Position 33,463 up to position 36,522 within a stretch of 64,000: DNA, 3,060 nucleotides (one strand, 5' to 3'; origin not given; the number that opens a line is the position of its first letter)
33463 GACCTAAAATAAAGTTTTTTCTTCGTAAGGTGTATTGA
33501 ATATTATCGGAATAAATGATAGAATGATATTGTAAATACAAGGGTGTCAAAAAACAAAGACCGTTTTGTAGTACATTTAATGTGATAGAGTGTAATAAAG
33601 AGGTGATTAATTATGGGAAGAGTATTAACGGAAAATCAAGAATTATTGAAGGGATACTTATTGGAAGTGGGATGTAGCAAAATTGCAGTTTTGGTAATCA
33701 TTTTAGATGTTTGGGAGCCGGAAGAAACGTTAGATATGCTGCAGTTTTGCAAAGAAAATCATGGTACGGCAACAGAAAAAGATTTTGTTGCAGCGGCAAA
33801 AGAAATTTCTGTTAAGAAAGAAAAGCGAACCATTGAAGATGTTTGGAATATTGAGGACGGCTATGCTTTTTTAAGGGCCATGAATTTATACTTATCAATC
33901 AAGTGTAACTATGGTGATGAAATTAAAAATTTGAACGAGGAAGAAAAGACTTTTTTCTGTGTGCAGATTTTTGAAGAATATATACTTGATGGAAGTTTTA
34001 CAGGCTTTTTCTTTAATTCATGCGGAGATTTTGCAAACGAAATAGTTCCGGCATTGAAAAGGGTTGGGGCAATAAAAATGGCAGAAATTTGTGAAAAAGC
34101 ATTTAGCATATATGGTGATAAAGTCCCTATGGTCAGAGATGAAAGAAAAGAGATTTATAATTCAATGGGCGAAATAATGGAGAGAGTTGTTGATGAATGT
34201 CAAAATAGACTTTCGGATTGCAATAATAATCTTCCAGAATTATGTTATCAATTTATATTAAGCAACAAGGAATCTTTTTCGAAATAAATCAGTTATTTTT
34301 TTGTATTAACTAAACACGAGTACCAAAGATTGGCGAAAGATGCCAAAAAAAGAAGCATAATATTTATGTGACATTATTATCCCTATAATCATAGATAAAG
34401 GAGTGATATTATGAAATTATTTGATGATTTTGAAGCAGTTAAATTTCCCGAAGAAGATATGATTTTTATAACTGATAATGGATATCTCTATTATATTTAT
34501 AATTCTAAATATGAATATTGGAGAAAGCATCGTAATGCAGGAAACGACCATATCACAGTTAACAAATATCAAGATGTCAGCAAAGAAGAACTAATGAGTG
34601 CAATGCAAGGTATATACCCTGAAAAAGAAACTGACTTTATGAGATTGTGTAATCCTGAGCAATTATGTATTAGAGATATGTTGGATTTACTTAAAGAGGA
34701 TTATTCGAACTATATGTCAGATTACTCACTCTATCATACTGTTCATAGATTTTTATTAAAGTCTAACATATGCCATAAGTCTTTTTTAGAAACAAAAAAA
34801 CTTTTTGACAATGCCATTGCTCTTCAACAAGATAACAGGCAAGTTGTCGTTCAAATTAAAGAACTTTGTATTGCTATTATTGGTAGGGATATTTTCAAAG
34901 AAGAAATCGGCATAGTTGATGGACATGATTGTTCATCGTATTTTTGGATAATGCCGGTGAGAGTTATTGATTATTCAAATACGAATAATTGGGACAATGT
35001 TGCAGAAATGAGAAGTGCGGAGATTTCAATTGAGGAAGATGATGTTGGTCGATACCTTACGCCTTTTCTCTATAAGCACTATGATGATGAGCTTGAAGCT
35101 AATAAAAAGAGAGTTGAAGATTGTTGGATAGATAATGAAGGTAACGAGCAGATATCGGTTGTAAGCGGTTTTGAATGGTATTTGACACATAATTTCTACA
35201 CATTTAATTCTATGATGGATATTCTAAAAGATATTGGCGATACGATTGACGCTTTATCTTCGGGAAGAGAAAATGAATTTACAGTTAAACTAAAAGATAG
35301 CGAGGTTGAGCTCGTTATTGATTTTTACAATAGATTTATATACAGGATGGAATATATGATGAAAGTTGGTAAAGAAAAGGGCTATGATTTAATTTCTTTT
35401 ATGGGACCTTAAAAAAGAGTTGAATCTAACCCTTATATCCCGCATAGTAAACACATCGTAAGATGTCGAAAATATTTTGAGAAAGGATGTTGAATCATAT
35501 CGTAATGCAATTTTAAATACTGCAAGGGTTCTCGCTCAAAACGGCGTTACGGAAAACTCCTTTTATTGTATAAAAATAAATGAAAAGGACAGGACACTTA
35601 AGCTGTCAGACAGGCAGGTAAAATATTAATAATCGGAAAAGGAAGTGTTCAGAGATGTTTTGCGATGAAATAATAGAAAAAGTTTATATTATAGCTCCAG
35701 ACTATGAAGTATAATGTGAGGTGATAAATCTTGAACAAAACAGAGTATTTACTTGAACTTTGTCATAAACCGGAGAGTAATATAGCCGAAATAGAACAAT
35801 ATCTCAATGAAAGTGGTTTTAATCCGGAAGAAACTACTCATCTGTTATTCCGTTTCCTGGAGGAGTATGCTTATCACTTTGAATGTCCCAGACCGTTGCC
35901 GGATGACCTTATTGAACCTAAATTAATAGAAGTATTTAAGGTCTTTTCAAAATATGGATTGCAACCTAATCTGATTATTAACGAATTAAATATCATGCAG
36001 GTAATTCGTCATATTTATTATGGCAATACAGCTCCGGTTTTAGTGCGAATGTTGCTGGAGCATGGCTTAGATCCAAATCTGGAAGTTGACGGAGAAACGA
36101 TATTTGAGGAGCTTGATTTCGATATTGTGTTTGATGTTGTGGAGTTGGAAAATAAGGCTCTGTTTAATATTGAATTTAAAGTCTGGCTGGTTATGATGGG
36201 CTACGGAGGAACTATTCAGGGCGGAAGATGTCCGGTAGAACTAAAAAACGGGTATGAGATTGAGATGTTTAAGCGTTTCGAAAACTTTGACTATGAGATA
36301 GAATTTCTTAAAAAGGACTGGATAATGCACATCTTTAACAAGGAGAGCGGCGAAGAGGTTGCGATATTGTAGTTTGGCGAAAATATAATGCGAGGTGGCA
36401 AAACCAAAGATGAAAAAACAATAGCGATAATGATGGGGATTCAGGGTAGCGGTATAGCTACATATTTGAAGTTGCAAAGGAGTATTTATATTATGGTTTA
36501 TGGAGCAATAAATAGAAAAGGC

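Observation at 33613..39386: Array of small plus-strand cassette genes with a duplicated pair and decayed remnants: candidate immunity or defence-like island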

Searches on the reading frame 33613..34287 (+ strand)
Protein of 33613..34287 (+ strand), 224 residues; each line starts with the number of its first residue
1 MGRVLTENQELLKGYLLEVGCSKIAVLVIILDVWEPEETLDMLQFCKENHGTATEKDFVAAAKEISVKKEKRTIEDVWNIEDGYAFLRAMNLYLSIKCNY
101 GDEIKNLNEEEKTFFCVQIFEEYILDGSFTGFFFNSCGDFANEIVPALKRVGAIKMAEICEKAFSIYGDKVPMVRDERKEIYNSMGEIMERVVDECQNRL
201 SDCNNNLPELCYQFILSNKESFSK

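Call 3: search_protein_families(library=pfam, proteins=[window:33613-34287:+], max_evalue=1)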
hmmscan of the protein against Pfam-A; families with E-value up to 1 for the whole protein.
window:33613-34287:+ (224 aa): 1 family
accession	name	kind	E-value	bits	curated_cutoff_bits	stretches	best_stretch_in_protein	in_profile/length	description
PF14300.12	DMP19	-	9.2e-18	65.3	25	1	106-218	2-112/112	DMP19-like protein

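Call 12: search_protein_families(library=ncbifam, proteins=[window:33613-34287:+], max_evalue=1)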
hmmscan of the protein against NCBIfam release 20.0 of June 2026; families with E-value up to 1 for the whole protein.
window:33613-34287:+ (224 aa): 0 families

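Call 14: find_encoding_contigs(protein=window:33613-34287:+, flank=10000, max_places=6)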
Protein window:33613-34287:+ (224 aa): no gene with exactly this product is on record in the collection.

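Call 42: search_protein_families(library=padloc, proteins=[window:33613-34287:+], max_evalue=1)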
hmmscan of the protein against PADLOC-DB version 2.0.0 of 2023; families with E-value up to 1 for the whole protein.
window:33613-34287:+ (224 aa): 0 families

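Call 43: search_protein_families(library=phrogs, proteins=[window:33613-34287:+], max_evalue=1)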
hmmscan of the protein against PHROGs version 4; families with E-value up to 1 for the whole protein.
window:33613-34287:+ (224 aa): 2 families
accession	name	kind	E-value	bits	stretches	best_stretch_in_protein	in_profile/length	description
phrog_35402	-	unknown function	0.042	14.8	0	148-206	30-87/155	-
phrog_12301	-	transcription regulation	0.08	14.6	1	168-210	11-53/96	transcriptional regulator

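Call 100: find_related_loci(query=window:33613-34287:+, collection=viral_contigs, flank=8000)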
Query window:33613-34287:+ (224 aa) in viral_contigs; peptide patterns used: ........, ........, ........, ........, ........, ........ (x = any residue, [..] = any of these).
2 stretches matched a pattern; 1 encode a relative of the query (tblastn E <= 1e-3); 1 distinct loci.
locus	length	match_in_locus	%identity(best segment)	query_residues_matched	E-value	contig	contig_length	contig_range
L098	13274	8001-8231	45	1-78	8e-18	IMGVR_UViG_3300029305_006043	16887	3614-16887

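Call 119: search_dna_similar(query=window:33613-34287:+, collection=plasmids, mode=protein, max_rows=12, max_evalue=0.001)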
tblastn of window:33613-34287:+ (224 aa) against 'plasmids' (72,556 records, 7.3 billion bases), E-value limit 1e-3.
No match.

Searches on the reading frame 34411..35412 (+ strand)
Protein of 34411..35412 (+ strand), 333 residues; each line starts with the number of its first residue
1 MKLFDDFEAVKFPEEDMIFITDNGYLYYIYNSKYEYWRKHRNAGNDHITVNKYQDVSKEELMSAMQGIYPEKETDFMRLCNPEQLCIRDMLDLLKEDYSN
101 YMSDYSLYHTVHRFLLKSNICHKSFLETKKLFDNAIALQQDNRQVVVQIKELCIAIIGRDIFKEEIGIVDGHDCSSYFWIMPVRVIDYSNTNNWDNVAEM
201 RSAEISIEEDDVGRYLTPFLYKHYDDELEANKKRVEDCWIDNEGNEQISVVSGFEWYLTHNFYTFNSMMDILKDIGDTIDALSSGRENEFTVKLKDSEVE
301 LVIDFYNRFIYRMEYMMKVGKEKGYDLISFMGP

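Call 3: search_protein_families(library=pfam, proteins=[window:34411-35412:+], max_evalue=1)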
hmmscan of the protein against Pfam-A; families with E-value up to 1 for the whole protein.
window:34411-35412:+ (333 aa): 3 families
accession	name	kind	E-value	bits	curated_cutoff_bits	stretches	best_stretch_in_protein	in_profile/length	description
PF19940.4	DUF6402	-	0.036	13.7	26.4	1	21-54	233-266/278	Family of unknown function (DUF6402)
PF13735.12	tRNA_NucTran2_2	-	0.11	12.9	27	1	81-163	35-112/149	tRNA nucleotidyltransferase domain 2 putative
PF12161.14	HsdM_N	-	0.12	13.4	24.5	1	194-285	6-100/135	HsdM N-terminal domain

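Call 12: search_protein_families(library=ncbifam, proteins=[window:34411-35412:+], max_evalue=1)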
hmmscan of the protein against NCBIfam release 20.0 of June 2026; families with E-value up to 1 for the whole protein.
window:34411-35412:+ (333 aa): 0 families

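Call 18: find_homologous_proteins(query=window:34411-35412:+, max_evalue=0.001)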
Query window:34411-35412:+ (333 aa): 748 proteins with E <= 0.001 among 1794 candidates; the best 120 are listed.
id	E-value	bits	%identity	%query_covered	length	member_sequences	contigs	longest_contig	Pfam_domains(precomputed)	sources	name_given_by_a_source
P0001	4.3e-225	764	100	100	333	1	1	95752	-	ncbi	-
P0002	1.9e-179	614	80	100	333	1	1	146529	-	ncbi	-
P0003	7.0e-175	599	72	100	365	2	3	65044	-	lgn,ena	-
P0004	1.4e-170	585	76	100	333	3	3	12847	-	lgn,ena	-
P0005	1.9e-170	585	72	100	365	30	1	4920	-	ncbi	-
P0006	1.3e-169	582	75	100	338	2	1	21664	-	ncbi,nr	ncbi:MAG: hypothetical protein PHE51_05965 [Eubacteriales bacterium]|nr:hypothetical protein [Eubact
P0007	2.9e-169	581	76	100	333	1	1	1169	-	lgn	-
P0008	7.3e-169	580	71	100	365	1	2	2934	-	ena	-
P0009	3.7e-168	577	70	100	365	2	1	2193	-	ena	-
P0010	4.3e-168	577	76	100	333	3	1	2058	-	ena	-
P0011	1.2e-167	576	75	100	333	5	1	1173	-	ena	-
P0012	1.9e-167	575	76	100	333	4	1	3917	-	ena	-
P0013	2.6e-167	574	70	100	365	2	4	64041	-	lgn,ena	-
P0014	8.0e-167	573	70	100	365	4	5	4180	-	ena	-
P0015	3.0e-165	568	74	100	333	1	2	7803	-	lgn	-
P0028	6.9e-161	553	69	100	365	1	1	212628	-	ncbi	-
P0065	4.2e-153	528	64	100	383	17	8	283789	-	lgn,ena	-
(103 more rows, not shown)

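Call 19: find_encoding_contigs(protein=P0001, flank=10000, max_places=3)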
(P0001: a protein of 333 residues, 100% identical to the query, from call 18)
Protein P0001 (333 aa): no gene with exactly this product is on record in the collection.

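Call 20: find_encoding_contigs(protein=P0002, flank=10000, max_places=3)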
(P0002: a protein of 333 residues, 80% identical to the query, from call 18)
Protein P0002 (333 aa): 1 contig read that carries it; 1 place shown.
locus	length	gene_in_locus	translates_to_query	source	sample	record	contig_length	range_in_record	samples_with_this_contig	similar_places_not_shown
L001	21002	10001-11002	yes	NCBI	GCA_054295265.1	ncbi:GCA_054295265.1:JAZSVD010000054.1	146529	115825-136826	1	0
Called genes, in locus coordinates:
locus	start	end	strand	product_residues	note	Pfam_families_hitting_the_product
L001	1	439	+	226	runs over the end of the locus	-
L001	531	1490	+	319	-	PF01872:RibD_C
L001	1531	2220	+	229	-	PF18978:DUF5714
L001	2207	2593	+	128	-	PF01451:LMWPc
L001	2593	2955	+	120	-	PF13596:PAS_10 (weak), PF13426:PAS_9 (weak)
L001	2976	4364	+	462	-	PF01522:Polysacc_deac_1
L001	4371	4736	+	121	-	PF04237:YjbR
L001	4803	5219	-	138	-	PF09946:DUF2178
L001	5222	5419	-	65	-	PF12844:HTH_19, PF13560:HTH_31, PF01381:HTH_3, PF13443:HTH_26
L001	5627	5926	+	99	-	PF01035:DNA_binding_1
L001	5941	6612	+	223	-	PF07298:NnrU (weak), PF04140:ICMT, PF04191:PEMT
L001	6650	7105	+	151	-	-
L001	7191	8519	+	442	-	-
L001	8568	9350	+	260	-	-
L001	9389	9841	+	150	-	-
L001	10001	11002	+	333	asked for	-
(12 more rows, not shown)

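Call 21: find_encoding_contigs(protein=P0028, flank=10000, max_places=2)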
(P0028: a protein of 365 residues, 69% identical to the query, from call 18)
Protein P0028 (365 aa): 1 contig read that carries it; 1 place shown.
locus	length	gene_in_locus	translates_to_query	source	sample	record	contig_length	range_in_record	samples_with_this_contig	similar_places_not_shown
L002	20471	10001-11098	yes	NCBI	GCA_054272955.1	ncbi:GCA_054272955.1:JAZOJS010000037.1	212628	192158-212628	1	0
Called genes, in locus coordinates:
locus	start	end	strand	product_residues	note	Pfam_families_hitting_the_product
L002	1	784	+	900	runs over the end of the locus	PF00171:Aldedh, PF00465:Fe-ADH, PF13685:Fe-ADH_2 (weak), PF25137:ADH_Fe_C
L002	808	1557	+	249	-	PF01163:RIO1 (faint), PF01636:APH, PF19974:TCAD9 (weak)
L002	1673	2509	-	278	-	PF12833:HTH_18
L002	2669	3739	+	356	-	PF01408:GFO_IDH_MocA, PF22725:GFO_IDH_MocA_C3, PF02894:GFO_IDH_MocA_C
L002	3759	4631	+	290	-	PF01408:GFO_IDH_MocA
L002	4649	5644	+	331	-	PF01408:GFO_IDH_MocA, PF22725:GFO_IDH_MocA_C3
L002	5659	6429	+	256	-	PF01182:Glucosamine_iso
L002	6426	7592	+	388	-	PF01979:Amidohydro_1, PF07969:Amidohydro_3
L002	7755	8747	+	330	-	PF02275:CBAH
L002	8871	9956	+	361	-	PF14903:WG_beta_rep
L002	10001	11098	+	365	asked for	-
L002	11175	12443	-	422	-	PF01408:GFO_IDH_MocA, PF02894:GFO_IDH_MocA_C, PF22725:GFO_IDH_MocA_C3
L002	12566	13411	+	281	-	PF02311:AraC_binding (weak), PF12833:HTH_18, PF00165:HTH_AraC (weak)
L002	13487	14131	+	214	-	PF00702:Hydrolase, PF12710:HAD (faint), PF13419:HAD_2, PF13242:Hydrolase_like (weak)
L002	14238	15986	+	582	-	PF00664:ABC_membrane, PF00005:ABC_tran, PF02463:SMC_N (weak)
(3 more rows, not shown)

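Call 22: find_encoding_contigs(protein=P0065, flank=10000, max_places=3)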
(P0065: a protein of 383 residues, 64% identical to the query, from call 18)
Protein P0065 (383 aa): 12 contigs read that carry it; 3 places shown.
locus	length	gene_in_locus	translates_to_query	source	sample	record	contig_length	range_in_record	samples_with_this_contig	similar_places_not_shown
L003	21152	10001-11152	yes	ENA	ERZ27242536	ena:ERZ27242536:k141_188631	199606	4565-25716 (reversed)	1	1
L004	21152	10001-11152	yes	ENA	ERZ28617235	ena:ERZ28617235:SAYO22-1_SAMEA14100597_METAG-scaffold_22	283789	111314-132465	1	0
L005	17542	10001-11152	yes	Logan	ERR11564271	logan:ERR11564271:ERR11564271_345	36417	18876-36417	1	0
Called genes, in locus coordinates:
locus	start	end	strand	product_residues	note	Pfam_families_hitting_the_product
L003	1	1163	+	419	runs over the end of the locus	-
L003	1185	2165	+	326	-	PF13280:WYL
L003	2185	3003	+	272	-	PF18144:SMODS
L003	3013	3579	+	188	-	PF18186:SLATT_4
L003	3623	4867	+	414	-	PF13280:WYL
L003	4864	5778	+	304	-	-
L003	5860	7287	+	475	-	PF12623:Hen1_L, PF12847:Methyltransf_18 (faint), PF13489:Methyltransf_23 (faint), PF13649:Methyltransf_25 (weak), PF08242:Methyltransf_12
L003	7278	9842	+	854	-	PF08433:KTI12 (weak), PF13671:AAA_33, PF00149:Metallophos, PF16542:PNKP_ligase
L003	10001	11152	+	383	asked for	-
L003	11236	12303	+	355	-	-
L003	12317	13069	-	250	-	-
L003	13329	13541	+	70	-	-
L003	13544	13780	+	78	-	-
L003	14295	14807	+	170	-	-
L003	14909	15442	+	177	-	PF02452:PemK_toxin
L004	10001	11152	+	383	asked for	-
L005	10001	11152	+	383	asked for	-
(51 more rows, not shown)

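Call 23: search_solved_structures(query=window:34411-35412:+, max_evalue=1)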
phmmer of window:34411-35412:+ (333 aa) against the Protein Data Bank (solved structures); distinct sequences matched with E-value up to 1: 0.

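Call 42: search_protein_families(library=padloc, proteins=[window:34411-35412:+], max_evalue=1)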
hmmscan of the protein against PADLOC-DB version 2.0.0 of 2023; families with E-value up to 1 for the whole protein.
window:34411-35412:+ (333 aa): 0 families

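Call 43: search_protein_families(library=phrogs, proteins=[window:34411-35412:+], max_evalue=1)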
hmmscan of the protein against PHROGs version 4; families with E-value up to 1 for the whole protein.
window:34411-35412:+ (333 aa): 2 families
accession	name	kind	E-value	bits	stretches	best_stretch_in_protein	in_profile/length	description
phrog_16608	-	unknown function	0.055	14.4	1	117-144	20-47/52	-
phrog_3249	-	unknown function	0.24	12.2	0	2-46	15-59/65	-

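Call 51: predict_structure(alignment_id=A4)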
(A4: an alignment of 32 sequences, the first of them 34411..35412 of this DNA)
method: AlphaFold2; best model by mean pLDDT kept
length: 333 residues; sequences in the alignment: 32
mean_pLDDT: 90.3   pTM: 0.59
mean pLDDT of the five models: 90.3, 88.0, 86.4, 85.5, 84.7
residues with pLDDT >= 90: 227; 70-90: 91; 50-70: 15; < 50: 0
segments of 3 or more residues with pLDDT < 50: none
pLDDT, mean of each block of 10 residues (from residue 1): 91 90 92 93 78 90 94 95 94 97 94 91 96 97 95 87 70 71 95 92 86 90 94 90 92 85 97 96 89 78 92 95 96 78
secondary structure, 60 per line:
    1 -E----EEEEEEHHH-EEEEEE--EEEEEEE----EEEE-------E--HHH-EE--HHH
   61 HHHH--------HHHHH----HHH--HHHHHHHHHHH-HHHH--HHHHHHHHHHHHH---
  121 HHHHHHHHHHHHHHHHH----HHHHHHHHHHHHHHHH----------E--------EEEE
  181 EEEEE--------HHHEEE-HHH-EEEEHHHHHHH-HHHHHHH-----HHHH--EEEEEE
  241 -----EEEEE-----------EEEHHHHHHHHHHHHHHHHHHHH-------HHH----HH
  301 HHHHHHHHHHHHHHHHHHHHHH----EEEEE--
elements in order: E7-12 E17-22 E25-31 E36-39 H58-64 H73-77 H87-97 H99-102 H105-117 H121-137 H142-157 E177-185 E197-199 E205-208 H209-215 H217-223 H229-232 E235-240 E246-250 E262-264 H265-284 H299-322 E327-331

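Call 57: search_dna_similar(query=window:34411-35412:+, collection=phages, mode=protein, max_rows=10)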
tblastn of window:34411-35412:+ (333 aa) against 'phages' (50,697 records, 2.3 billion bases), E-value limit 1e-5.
No match.

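Call 58: search_dna_similar(query=window:34411-35412:+, collection=plasmids, mode=protein, max_rows=10)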
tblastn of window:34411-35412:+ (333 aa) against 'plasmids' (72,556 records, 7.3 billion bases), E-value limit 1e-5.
No match.

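Call 81: find_related_loci(query=A4, collection=viral_contigs, flank=8000)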
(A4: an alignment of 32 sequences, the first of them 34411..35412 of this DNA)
Query A4 (333 aa) in viral_contigs; peptide patterns used: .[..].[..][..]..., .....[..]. (x = any residue, [..] = any of these).
181 stretches matched a pattern, but none encodes a relative of the query by tblastn (E <= 1e-3).

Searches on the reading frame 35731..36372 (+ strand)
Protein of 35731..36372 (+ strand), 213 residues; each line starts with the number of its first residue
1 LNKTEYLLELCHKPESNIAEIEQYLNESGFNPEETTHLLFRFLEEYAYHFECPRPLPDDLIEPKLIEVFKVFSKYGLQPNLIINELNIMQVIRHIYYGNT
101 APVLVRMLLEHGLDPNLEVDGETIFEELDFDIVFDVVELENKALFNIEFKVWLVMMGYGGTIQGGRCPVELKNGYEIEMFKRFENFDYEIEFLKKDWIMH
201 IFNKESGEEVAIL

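Call 3: search_protein_families(library=pfam, proteins=[window:35731-36372:+], max_evalue=1)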
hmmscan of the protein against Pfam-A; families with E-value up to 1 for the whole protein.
window:35731-36372:+ (213 aa): 0 families

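Call 12: search_protein_families(library=ncbifam, proteins=[window:35731-36372:+], max_evalue=1)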
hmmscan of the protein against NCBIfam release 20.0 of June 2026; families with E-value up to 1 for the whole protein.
window:35731-36372:+ (213 aa): 0 families

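Call 24: search_solved_structures(query=window:35731-36372:+, max_evalue=1)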
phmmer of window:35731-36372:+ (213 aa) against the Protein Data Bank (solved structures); distinct sequences matched with E-value up to 1: 6.
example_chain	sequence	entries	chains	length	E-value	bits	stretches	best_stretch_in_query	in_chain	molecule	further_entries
5kwd_A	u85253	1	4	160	0.00057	22.7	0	99-123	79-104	Ankyrin repeat-containing protein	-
5gik_A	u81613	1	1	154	0.0032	20.3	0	95-118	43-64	Artificial ankyrin repeat protein_Ank(GAG)1D4 mutant -S45Y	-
4hll_A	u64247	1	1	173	0.0042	19.9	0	95-118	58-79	Ankyrin(GAG)1D4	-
4zfh_A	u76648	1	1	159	0.012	18.4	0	103-118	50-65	Artificial ankyrin repeat protein_Ank(GAG)1D4 mutant -Y56A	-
5hry_A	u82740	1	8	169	0.036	16.8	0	94-123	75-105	ank3C2_1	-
4qqi_A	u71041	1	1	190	0.89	12.3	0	95-122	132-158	Ankyrin repeat family A protein 2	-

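Call 42: search_protein_families(library=padloc, proteins=[window:35731-36372:+], max_evalue=1)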
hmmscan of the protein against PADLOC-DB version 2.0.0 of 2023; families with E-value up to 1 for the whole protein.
window:35731-36372:+ (213 aa): 0 families

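Call 43: search_protein_families(library=phrogs, proteins=[window:35731-36372:+], max_evalue=1)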
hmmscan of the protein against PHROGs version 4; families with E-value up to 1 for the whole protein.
window:35731-36372:+ (213 aa): 0 families

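Call 102: find_related_loci(query=window:35731-36372:+, collection=viral_contigs, flank=8000)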
Query window:35731-36372:+ (213 aa) in viral_contigs; peptide patterns used: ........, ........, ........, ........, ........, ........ (x = any residue, [..] = any of these).
5 stretches matched a pattern, but none encodes a relative of the query by tblastn (E <= 1e-3).
